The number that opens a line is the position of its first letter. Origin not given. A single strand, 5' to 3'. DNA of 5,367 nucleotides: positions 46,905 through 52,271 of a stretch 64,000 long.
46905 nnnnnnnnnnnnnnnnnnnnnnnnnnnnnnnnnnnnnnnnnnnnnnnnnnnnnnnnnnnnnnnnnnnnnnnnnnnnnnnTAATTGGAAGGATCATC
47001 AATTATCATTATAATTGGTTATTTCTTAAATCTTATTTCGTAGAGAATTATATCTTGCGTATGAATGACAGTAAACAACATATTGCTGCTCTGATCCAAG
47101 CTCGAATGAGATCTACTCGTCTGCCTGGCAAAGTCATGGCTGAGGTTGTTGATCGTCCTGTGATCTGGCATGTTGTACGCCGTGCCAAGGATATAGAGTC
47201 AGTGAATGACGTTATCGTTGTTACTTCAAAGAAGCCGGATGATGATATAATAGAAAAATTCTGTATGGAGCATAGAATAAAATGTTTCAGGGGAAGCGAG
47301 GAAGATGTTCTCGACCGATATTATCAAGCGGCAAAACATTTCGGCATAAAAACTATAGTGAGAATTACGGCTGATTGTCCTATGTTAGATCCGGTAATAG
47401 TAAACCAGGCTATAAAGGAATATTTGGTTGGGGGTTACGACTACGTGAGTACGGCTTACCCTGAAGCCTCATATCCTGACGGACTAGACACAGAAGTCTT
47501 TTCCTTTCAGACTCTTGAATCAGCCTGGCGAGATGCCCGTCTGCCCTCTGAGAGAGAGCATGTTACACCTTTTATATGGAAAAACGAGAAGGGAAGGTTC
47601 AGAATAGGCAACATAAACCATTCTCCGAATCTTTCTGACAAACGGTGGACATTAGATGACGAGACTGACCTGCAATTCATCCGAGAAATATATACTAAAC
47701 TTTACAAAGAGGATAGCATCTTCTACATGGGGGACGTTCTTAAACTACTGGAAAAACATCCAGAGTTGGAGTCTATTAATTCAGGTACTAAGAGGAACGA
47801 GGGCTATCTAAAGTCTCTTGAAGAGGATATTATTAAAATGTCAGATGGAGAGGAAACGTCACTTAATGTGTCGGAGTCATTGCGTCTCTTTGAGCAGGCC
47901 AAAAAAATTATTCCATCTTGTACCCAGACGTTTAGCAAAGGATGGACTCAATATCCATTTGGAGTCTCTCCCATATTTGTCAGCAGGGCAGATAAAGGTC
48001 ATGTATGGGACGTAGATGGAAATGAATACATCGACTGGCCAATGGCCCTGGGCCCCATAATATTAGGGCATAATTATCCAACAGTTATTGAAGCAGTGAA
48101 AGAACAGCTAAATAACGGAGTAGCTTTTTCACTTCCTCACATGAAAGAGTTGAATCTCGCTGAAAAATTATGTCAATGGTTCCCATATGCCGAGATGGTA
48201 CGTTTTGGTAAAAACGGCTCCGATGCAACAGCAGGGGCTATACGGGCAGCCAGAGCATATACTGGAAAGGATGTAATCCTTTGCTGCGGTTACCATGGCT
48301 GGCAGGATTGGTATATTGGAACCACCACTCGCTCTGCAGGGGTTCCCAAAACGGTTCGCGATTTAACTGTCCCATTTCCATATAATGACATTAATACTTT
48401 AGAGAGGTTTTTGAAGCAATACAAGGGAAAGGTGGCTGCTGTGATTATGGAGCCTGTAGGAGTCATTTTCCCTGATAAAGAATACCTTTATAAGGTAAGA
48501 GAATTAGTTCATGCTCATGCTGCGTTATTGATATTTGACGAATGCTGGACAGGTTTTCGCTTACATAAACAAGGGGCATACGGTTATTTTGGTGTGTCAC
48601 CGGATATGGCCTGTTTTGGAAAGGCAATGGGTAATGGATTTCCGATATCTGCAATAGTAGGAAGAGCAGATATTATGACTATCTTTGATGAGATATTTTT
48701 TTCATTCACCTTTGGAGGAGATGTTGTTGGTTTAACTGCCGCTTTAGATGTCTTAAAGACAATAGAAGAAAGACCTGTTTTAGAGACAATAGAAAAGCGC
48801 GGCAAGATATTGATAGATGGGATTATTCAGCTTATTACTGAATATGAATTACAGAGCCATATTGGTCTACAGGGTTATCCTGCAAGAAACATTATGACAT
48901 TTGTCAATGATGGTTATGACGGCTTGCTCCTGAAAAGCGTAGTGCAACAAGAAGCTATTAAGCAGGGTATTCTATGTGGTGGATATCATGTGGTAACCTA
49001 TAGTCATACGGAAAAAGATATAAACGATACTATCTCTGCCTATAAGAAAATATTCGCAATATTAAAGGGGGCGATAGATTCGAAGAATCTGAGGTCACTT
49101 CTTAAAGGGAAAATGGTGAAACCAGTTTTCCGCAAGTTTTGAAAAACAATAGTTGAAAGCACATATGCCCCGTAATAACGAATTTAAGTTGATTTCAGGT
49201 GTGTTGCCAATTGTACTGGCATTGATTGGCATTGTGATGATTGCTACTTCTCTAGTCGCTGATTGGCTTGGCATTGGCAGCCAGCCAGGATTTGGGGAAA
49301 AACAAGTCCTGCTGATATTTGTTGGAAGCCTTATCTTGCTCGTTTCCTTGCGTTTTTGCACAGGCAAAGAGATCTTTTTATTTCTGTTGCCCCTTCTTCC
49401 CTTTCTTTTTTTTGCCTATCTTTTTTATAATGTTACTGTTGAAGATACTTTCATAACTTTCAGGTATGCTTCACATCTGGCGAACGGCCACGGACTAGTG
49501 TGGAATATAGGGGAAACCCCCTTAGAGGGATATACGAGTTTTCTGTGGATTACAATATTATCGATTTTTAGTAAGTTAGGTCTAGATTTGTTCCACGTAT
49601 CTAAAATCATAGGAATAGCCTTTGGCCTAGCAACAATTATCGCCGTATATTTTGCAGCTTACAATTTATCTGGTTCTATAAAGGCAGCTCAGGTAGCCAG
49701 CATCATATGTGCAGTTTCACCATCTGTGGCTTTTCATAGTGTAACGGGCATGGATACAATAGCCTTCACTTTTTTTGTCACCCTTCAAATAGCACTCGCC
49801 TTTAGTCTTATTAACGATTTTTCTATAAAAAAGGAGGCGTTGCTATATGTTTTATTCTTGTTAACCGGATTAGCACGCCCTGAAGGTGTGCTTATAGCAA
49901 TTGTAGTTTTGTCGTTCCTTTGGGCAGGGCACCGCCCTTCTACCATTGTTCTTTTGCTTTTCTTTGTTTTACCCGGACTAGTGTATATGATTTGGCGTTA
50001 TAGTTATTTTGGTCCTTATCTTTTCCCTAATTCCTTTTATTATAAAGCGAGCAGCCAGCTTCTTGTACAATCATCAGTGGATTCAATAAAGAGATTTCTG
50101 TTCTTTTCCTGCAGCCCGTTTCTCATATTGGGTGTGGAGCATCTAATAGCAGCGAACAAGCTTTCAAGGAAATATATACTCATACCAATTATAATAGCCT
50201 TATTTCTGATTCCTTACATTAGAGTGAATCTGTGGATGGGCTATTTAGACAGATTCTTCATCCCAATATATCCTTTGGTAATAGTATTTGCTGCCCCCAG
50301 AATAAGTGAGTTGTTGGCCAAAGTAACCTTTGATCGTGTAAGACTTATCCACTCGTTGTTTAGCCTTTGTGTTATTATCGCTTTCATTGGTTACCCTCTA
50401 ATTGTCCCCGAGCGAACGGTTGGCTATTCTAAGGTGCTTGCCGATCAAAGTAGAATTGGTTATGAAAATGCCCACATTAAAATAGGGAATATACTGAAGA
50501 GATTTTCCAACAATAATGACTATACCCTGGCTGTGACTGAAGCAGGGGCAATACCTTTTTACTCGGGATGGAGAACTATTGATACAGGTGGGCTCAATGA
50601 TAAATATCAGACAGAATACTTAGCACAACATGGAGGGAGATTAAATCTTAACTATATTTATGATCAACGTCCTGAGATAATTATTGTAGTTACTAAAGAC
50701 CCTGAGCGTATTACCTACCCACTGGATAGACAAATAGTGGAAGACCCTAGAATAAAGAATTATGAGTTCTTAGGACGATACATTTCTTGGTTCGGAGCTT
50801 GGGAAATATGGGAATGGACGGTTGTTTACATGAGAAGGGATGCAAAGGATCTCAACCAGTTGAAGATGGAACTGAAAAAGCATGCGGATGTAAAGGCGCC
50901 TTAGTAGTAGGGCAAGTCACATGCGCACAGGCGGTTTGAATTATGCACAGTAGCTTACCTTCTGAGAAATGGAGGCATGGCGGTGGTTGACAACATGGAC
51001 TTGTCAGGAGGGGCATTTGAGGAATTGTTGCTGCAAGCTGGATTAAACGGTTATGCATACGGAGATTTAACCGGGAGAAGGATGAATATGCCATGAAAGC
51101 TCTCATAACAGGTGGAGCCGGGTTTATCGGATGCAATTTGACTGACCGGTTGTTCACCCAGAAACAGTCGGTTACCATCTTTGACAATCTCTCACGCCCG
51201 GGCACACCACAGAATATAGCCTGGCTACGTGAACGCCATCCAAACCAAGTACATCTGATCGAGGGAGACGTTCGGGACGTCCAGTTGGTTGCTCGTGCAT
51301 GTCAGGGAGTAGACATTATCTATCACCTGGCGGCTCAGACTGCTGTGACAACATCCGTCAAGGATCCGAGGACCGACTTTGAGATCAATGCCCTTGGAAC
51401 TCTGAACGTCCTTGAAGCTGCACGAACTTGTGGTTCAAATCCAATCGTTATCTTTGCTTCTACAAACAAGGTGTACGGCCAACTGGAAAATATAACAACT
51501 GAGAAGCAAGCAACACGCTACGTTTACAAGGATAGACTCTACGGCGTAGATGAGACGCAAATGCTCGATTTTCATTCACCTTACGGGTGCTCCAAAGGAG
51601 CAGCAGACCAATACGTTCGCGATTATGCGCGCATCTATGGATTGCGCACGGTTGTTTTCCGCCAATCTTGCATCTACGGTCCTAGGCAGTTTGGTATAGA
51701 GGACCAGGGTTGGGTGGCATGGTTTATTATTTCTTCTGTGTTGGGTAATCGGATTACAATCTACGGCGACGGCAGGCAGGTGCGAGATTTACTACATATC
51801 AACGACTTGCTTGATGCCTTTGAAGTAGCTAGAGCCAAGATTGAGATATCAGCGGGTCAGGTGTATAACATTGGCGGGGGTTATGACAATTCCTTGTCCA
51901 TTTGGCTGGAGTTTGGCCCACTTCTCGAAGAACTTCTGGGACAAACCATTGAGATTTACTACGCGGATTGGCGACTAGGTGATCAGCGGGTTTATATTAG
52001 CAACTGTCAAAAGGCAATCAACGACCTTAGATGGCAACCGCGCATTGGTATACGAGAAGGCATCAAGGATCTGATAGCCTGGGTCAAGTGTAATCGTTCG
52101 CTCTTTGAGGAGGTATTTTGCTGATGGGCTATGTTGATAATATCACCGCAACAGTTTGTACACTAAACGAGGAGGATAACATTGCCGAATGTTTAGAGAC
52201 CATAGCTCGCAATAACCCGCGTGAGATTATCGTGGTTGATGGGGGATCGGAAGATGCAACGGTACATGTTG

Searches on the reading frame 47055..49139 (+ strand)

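Call 73: search_protein_families(library=pfam, proteins=[window:47055-49139:+], max_evalue=0.0001)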
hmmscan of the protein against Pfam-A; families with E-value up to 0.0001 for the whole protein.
window:47055-49139:+ (695 aa): 3 families
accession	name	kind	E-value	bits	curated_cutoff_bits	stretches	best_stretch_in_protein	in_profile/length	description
PF00202.27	Aminotran_3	-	6.2e-55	187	30.5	1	306-603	10-339/403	Aminotransferase class-III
PF02348.25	CTP_transf_3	-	7.3e-31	108.1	22.6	1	11-218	1-206/217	Cytidylyltransferase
PF12804.13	NTP_transf_3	-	3.6e-05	24.4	27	1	20-137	14-125/160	MobA-like NTP transferase domain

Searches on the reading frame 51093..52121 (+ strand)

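Call 73: search_protein_families(library=pfam, proteins=[window:51093-52121:+], max_evalue=0.0001)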
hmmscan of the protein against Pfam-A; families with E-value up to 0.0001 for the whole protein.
window:51093-52121:+ (343 aa): 8 families
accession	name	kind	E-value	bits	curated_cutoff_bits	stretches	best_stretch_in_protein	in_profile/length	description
PF01370.27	Epimerase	-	4.9e-52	177.2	20.9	1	3-261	1-240/240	NAD dependent epimerase/dehydratase family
PF16363.11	GDP_Man_Dehyd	-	5e-51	174.5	27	1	4-326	1-331/332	GDP-mannose 4,6 dehydratase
PF07993.18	NAD_binding_4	-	3.8e-21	75.9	20.1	1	5-209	1-224/258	Male sterility protein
PF01073.25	3Beta_HSD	-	9.4e-21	74.5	22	1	4-199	1-186/280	3-beta hydroxysteroid dehydrogenase/isomerase family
PF02719.21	Polysacc_synt_2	-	2.4e-12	47.1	20.2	1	4-127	2-131/293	Polysaccharide biosynthesis protein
PF04321.23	RmlD_sub_bind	-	1.1e-11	44.8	27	1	1-197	1-154/287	RmlD substrate binding domain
PF13460.12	NAD_binding_10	-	9.3e-06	26.1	27.2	1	7-134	1-112/184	NAD(P)H-binding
PF00106.31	adh_short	-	4.2e-05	23.5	26.6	0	3-109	3-118/195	short chain dehydrogenase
